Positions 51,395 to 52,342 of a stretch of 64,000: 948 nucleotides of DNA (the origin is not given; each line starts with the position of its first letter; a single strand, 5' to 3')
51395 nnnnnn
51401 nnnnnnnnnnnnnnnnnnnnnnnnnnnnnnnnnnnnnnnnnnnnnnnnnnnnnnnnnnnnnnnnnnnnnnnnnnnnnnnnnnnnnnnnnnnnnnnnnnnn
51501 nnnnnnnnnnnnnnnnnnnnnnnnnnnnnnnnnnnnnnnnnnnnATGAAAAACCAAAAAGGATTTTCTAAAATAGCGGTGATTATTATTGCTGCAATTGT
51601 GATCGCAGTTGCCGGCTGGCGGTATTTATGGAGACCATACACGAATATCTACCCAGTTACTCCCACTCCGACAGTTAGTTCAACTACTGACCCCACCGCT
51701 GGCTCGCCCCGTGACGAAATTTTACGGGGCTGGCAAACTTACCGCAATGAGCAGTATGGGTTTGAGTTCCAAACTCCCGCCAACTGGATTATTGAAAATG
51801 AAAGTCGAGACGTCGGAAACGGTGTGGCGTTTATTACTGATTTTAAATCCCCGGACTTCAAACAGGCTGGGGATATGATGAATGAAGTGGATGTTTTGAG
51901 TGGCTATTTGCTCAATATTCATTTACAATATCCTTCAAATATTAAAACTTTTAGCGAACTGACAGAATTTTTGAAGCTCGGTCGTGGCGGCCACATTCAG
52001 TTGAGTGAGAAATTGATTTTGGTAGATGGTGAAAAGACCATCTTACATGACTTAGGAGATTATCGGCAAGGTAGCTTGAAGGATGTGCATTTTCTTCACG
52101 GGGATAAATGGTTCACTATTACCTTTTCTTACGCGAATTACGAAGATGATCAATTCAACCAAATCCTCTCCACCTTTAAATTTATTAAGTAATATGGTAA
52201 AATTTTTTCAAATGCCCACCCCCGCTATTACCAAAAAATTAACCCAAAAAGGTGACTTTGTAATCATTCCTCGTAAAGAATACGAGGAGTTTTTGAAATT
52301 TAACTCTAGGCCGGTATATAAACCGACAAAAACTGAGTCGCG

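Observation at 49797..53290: Segmentally duplicated array alternating type II toxin-antitoxin modules with three paralogous pilin-like proteins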

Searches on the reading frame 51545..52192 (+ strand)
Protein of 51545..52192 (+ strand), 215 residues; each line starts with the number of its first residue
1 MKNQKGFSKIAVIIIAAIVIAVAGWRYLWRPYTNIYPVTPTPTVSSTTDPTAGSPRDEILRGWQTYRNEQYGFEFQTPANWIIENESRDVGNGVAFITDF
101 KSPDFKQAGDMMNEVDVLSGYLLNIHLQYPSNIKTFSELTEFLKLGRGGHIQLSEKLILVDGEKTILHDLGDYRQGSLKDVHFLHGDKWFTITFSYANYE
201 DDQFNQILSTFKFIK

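Call 8: search_protein_families(library=pfam, proteins=[window:51545-52192:+], max_evalue=0.1)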
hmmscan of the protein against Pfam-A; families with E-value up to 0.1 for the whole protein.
window:51545-52192:+ (215 aa): 1 family
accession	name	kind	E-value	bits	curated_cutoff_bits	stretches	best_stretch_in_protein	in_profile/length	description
PF18933.6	PsbP_2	-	0.00045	20.7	27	1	12-88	2-69/184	PsbP-like protein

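Call 13: find_encoding_contigs(protein=window:51545-52192:+, flank=10000, max_places=10)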
Protein window:51545-52192:+ (215 aa): 2 contigs read that carry it; 2 places shown.
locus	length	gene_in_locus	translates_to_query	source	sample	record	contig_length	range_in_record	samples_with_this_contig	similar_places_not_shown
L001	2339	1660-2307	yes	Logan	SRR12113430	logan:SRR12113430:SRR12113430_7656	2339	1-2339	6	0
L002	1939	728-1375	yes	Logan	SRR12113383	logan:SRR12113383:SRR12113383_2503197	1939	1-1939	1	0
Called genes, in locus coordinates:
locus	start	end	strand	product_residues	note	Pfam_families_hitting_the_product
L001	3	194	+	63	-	?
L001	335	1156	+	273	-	-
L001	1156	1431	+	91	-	PF15919:HicB_lk_antitox, PF15970:HicB-like_2, PF21748:UPF0150 (weak)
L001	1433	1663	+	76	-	PF07927:HicA_toxin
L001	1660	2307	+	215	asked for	-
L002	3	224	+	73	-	?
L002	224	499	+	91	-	PF15919:HicB_lk_antitox, PF15970:HicB-like_2, PF21748:UPF0150 (weak)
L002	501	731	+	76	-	PF07927:HicA_toxin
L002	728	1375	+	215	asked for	-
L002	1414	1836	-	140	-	PF01850:PIN (weak)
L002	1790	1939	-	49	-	?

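Call 18: find_homologous_proteins(query=window:51545-52192:+, max_evalue=0.001)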
Query window:51545-52192:+ (215 aa): 64 proteins with E <= 0.001 among 231 candidates.
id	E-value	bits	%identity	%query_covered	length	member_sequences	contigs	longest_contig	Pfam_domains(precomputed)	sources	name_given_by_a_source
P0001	1.0e-143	494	100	100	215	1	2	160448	-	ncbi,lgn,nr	ncbi:MAG: hypothetical protein HYX21_02255 [Candidatus Yanofskybacteria bacterium]|nr:hypothetical p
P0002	4.4e-18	84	35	100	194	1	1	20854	-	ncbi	-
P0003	4.5e-13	67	33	71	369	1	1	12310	PF18933.7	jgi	jgi:hypothetical protein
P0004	3.6e-12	64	29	100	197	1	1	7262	PF18933.7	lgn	-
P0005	9.6e-11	60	27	100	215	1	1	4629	PF18933.7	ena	-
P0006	2.2e-10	58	33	53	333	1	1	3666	PF18933.7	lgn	-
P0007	3.4e-10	58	33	39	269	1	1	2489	PF18933.7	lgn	-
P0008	4.8e-10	57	22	99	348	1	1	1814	PF18933.7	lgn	-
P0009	1.9e-9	55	28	71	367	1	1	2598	PF18933.7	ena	-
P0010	2.4e-9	55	29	74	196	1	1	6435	PF18933.7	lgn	-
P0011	6.3e-9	54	27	100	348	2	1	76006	-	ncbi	ncbi:MAG: hypothetical protein WC575_02585 [Patescibacteria group bacterium]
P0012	6.6e-9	54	59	13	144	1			PF18933.7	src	-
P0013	7.8e-9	53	41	35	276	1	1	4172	-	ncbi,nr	ncbi:MAG: hypothetical protein Q7S34_00815 [bacterium]|nr:hypothetical protein [bacterium]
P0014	1.2e-8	53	27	100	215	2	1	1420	PF18933.7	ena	-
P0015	1.2e-8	53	27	100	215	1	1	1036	PF18933.7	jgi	-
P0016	2.6e-8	52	27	96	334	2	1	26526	-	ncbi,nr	ncbi:MAG: hypothetical protein Q8P75_00195 [bacterium]|nr:hypothetical protein [bacterium]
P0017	4.3e-8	51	30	29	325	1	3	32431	PF18933.7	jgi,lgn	jgi:hypothetical protein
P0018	6.8e-8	50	26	71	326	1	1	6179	PF18933.7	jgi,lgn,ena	-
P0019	7.3e-8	50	59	13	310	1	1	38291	PF01789.23,PF18933.7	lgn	-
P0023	3.9e-7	48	30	95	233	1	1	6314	-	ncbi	-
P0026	8.6e-7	47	29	71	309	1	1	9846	PF18933.7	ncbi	-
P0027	1.0e-6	46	36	44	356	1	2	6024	PF18933.7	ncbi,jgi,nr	ncbi:MAG TPA: PsbP-related protein [Candidatus Paceibacterota bacterium]|jgi:hypothetical protein|nr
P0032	1.1e-5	43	33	71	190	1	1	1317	PF18933.7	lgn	-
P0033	2.0e-5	42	37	38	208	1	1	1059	PF18933.7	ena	-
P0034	2.3e-5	42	25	81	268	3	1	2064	PF18933.7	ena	-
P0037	3.7e-5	41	27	71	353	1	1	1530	PF18933.7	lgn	-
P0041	5.3e-5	41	29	39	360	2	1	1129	PF18933.7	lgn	-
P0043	6.3e-5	40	45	25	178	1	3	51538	PF18933.7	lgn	-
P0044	6.9e-5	40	27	100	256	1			PF18933.7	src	-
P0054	2.4e-4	39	27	83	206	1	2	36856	-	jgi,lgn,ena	-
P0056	4.4e-4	38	30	78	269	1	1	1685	PF18933.7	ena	-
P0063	9.6e-4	37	28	97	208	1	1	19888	-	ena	-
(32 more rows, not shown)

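Call 19: find_encoding_contigs(protein=P0002, flank=10000, max_places=4)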
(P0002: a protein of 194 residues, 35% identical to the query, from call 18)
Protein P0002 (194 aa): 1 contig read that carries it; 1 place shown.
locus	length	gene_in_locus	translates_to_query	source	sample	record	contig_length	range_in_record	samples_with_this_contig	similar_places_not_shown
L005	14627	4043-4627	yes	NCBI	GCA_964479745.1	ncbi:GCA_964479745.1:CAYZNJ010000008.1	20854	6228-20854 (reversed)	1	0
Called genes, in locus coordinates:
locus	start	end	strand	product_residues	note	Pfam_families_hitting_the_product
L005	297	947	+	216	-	-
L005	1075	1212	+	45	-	-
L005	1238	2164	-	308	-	PF02899:Phage_int_SAM_1, PF13102:Phage_int_SAM_5, PF13495:Phage_int_SAM_4 (weak), PF00589:Phage_integrase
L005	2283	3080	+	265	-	-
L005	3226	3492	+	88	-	PF00312:Ribosomal_S15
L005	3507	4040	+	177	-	PF01936:NYN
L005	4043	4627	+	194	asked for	-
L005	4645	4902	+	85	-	PF15919:HicB_lk_antitox, PF15970:HicB-like_2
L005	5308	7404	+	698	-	PF01138:RNase_PH, PF03725:RNase_PH_C, PF01138:RNase_PH, PF00013:KH_1, PF00575:S1, PF23459:S1_RRP5 (weak)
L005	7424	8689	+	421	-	-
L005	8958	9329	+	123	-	PF01258:zf-dskA_traR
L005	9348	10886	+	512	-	PF13541:ChlI, PF00493:MCM (faint), PF00158:Sigma54_activat (faint), PF01078:Mg_chelatase, PF07728:AAA_5, PF13335:Mg_chelatase_C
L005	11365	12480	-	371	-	PF23446:LysM1_NFP_LYK (faint), PF01476:LysM, PF23473:LysM3_LYK4_5 (weak), PF01476:LysM (weak), PF01551:Peptidase_M23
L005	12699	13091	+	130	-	PF08378:NERD (weak), PF02021:UPF0102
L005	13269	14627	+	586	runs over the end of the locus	-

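Call 33: search_protein_families(library=ncbifam, proteins=[window:51545-52192:+], max_evalue=0.01)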
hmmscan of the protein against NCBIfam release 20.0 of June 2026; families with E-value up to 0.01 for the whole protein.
window:51545-52192:+ (215 aa): 0 families

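Call 35: find_encoding_contigs(protein=P0010, flank=5000, max_places=3)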
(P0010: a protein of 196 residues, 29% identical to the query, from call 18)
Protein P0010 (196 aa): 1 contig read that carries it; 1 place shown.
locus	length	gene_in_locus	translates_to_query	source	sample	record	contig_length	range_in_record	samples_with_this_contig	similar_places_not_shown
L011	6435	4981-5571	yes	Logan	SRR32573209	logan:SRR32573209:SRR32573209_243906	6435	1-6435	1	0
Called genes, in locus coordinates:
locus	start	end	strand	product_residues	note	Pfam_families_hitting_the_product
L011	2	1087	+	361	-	?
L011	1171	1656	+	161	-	-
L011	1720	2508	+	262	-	PF04471:Mrr_cat (faint)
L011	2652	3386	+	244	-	PF12705:PDDEXK_1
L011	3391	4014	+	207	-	PF01135:PCMT, PF02353:CMAS (weak), PF01209:Ubie_methyltran (weak), PF13847:Methyltransf_31, PF13649:Methyltransf_25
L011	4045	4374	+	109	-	PF03819:MazG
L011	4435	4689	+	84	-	PF15970:HicB-like_2 (weak), PF15919:HicB_lk_antitox, PF21748:UPF0150 (faint)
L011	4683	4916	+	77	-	PF07927:HicA_toxin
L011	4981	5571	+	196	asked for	PF18933:PsbP_2 (faint)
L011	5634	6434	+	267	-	?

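Call 36: find_encoding_contigs(protein=P0023, flank=5000, max_places=3)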
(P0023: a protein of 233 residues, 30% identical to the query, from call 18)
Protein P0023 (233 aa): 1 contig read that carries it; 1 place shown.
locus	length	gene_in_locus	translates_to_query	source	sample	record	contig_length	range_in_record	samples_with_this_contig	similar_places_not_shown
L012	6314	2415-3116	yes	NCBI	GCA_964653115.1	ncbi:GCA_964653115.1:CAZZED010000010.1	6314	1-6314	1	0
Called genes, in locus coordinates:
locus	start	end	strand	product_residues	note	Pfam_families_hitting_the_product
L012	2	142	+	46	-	?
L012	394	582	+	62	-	-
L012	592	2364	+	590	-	PF03109:ABC1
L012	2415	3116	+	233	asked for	-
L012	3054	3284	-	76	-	-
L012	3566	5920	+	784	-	PF07517:SecA_DEAD, PF01043:SecA_PP_bind, PF21090:P-loop_SecA, PF07516:SecA_SW, PF02810:SEC-C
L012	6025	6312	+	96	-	?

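Call 37: find_encoding_contigs(protein=P0004, flank=5000, max_places=3)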
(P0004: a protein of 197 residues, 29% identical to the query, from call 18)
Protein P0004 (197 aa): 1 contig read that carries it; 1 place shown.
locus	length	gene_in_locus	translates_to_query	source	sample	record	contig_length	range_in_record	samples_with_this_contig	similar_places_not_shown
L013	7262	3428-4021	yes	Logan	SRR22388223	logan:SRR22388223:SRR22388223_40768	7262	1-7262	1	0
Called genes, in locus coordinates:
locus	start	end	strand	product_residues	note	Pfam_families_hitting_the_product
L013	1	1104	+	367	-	?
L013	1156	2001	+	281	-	PF07549:Sec_GG (weak), PF02355:SecD_SecF_C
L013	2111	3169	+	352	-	PF04545:Sigma70_r4, PF05066:HARE-HTH (faint)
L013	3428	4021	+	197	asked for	PF18933:PsbP_2 (weak)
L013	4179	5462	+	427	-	PF26449:DUF8128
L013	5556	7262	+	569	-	?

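Call 48: find_encoding_contigs(protein=P0016, flank=4000, max_places=2)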
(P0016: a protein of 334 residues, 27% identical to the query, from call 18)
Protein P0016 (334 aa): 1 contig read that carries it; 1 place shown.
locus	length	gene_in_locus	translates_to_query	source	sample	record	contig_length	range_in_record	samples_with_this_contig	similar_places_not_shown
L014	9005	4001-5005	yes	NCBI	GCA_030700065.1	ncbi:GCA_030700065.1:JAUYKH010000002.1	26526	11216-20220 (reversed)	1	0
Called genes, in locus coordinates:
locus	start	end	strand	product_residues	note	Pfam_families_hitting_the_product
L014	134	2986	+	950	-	PF00005:ABC_tran (faint), PF02463:SMC_N (faint), PF03193:RsgA_GTPase (faint), PF13191:AAA_16 (faint), PF13555:AAA_29 (faint), PF20720:nSTAND3 (faint), PF17760:UvrA_inter, PF17755:UvrA_DNA-bind, +2 more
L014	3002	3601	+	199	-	PF04203:Sortase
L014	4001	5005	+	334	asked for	-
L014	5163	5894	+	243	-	PF03444:WHD_HrcA (weak), PF01628:HrcA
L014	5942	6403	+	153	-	PF01025:GrpE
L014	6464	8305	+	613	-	PF00012:HSP70, PF06723:MreB_Mbl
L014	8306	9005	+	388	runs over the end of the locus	PF00226:DnaJ, PF01556:DnaJ_C, PF00684:DnaJ_CXXCXGXG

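Call 49: find_encoding_contigs(protein=P0063, flank=4000, max_places=2)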
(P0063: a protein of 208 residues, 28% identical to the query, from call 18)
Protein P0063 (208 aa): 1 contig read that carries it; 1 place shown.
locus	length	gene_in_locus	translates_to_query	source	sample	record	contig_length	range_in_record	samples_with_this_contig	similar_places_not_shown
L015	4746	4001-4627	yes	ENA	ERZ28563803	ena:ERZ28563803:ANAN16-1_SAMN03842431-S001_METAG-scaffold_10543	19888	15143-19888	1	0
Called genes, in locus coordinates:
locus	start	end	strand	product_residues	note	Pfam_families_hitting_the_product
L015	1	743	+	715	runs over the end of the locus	PF00404:Dockerin_1 (weak)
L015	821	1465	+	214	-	PF00963:Cohesin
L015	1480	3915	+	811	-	-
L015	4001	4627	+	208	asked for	-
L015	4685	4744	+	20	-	?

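Call 50: find_encoding_contigs(protein=P0054, flank=4000, max_places=2)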
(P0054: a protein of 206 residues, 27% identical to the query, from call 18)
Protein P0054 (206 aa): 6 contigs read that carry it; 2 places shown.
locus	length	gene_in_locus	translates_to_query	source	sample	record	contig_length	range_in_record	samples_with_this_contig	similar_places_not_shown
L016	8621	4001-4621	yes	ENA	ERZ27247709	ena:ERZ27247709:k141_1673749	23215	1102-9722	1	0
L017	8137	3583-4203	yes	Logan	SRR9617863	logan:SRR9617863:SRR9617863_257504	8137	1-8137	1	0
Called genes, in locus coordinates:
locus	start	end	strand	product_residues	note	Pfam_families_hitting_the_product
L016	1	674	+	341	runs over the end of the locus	PF00044:Gp_dh_N, PF02800:Gp_dh_C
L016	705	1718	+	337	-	PF09587:PGA_cap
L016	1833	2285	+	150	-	PF02502:LacAB_rpiB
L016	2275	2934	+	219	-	PF00834:Ribul_P_3_epim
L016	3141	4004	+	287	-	PF13292:DXP_synthase_N, PF00456:Transketolase_N, PF00676:E1_dh (weak)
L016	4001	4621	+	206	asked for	-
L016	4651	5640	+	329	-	PF02779:Transket_pyr, PF02780:Transketolase_C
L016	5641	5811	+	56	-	-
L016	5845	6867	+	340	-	PF00294:PfkB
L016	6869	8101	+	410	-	-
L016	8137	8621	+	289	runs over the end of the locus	PF01116:F_bP_aldolase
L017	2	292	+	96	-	?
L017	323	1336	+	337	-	PF09587:PGA_cap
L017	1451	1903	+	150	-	PF02502:LacAB_rpiB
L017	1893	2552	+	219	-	PF00834:Ribul_P_3_epim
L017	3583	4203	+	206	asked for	-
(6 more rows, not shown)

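Call 51: predict_structure(alignment_id=A4)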
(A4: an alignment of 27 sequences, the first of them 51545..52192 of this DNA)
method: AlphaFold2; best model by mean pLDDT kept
length: 215 residues; sequences in the alignment: 27
mean_pLDDT: 73.4   pTM: 0.59
mean pLDDT of the five models: 73.4, 70.9, 70.9, 70.1, 68.2
residues with pLDDT >= 90: 41; 70-90: 88; 50-70: 50; < 50: 36
segments of 3 or more residues with pLDDT < 50: 34-48, 101-117
pLDDT, mean of each block of 10 residues (from residue 1): 67 95 89 47 47 74 91 89 64 62 43 47 68 81 74 83 89 74 87 75 88 90
secondary structure, 60 per line:
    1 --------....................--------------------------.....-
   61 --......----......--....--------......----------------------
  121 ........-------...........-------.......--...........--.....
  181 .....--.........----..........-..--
elements in order: H9-28 H55-59 E63-68 E73-78 E81-84 E93-98 E121-128 H136-146 E154-160 E163-173 E176-185 E188-196 H201-210

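Call 55: fold_search(model_id=the predicted structure, library=pdb)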
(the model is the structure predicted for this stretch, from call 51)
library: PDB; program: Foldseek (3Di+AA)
matches with E <= 10: 1026; with E <= 0.001: 18
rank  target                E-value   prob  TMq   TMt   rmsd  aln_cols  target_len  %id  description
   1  2lnj_MODEL_1_A        4.9e-06  1.00  0.49  0.60   5.1       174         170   16  Solution Structure of Cyanobacterial PsbP (CyanoP) from Synechocystis sp. PCC 6803 (released 2012-06-06)
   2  2xb3                  1.1e-05  1.00  0.48  0.64   4.2       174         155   14  The Structure of Cyanobacterial PsbP (released 2010-08-25)
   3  4rti                  1.5e-05  1.00  0.40  0.48   6.1       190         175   14  The crystal structure of PsbP from Spinacia oleracea (released 2015-03-11)
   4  4rth_A                2.7e-05  1.00  0.41  0.50   5.9       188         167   14  The crystal structure of PsbP from Zea mays (released 2015-03-11)
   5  2vu4                  5.2e-05  1.00  0.45  0.62   4.3       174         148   13  Structure of PsbP protein from Spinacia oleracea at 1.98 A resolution (released 2009-07-21)
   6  5xnl_P                7.7e-05  1.00  0.46  0.53   5.3       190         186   12  Structure of stacked C2S2M2-type PSII-LHCII supercomplex from Pisum sativum (released 2017-09-20)
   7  4rth_B                7.7e-05  1.00  0.42  0.52   6.1       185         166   14  The crystal structure of PsbP from Zea mays (released 2015-03-11)
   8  9i4t_P                8.1e-05  1.00  0.46  0.57   5.0       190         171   14  Photosystem II from Arabidopsis thaliana (released 2026-03-25)
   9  8z9d_P                1.1e-04  1.00  0.43  0.48   5.4       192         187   14  cryo-EM structure of PSII-LHCII megacomplex from spinach (released 2024-11-13)
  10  5zxa                  1.1e-04  1.00  0.36  0.45   7.2       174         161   15  Crystal structure of fibronectin-binding protein Apa mutant from Mycobacterium tuberculosis (released 2019-05-29)
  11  3hlz_A                1.6e-04  1.00  0.45  0.37   4.2       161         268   12  Crystal structure of BT_1490 (NP_810393.1) from BACTEROIDES THETAIOTAOMICRON VPI-5482 at 1.50 A resolution (released 2009-06-16)
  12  9grx_0                2.4e-04  1.00  0.45  0.59   4.5       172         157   10  NDH-PSI-LHCI supercomplex from S. oleracea (released 2025-02-12)
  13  6kac_P                2.4e-04  1.00  0.44  0.49   5.7       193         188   13  Cryo-EM structure of the C2S2-type PSII-LHCII supercomplex from Chlamydomonas reihardtii (released 2019-10-23)
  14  9gnw_P                3.4e-04  1.00  0.47  0.53   5.3       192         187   10  Universal PSII assembly intermediate (released 2025-09-17)
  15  3hlz_B                3.8e-04  1.00  0.46  0.38   4.2       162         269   11  Crystal structure of BT_1490 (NP_810393.1) from BACTEROIDES THETAIOTAOMICRON VPI-5482 at 1.50 A resolution (released 2009-06-16)
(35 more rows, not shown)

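Call 65: search_protein_families(library=padloc, proteins=[window:51545-52192:+], max_evalue=0.01)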
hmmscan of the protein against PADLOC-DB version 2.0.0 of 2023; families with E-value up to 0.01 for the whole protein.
window:51545-52192:+ (215 aa): 0 families

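Call 66: search_protein_families(library=phrogs, proteins=[window:51545-52192:+], max_evalue=0.01)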
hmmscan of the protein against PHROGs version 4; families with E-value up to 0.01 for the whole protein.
window:51545-52192:+ (215 aa): 0 families

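Call 68: find_related_loci(query=A4, collection=viral_contigs, flank=4000)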
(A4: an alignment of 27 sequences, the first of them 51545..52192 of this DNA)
Query A4 (215 aa) in viral_contigs; peptide patterns used: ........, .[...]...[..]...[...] (x = any residue, [..] = any of these).
24 stretches matched a pattern, but none encodes a relative of the query by tblastn (E <= 1e-3).

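Call 78: search_protein_representatives(alignment_id=A4)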
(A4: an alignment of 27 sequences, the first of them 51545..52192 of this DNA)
Query: 27 sequences, 200 profile positions. Proteins with E-value up to 0.001 (for the whole library): 42440; up to 1e-10: 20633; up to 1e-30: 713. The best 150 are listed.
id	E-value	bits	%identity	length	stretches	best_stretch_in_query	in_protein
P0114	6.3e-74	265.0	-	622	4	10-200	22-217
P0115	1.8e-73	263.5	-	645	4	52-200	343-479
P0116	1.0e-66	241.4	-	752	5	51-200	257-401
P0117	7.7e-65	235.3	-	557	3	2-199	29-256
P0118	6.7e-64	232.2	-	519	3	1-200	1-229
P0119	4.5e-62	226.3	-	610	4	52-200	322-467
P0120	5.1e-62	226.1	-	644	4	13-200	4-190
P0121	5.7e-62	225.9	-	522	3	10-200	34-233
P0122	2.1e-60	220.9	-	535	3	52-200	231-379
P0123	9.9e-60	218.6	-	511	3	1-199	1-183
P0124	2.8e-59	217.1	-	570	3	5-200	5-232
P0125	6.5e-59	216.0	-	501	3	10-200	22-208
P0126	4.0e-56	206.9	-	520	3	52-200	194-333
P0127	2.6e-55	204.2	-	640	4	53-200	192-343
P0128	2.6e-55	204.2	-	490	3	3-198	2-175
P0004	3.2e-44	168.0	-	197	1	1-200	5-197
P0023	8.1e-43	163.4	-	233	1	10-200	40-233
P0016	6.2e-41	157.3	-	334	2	14-200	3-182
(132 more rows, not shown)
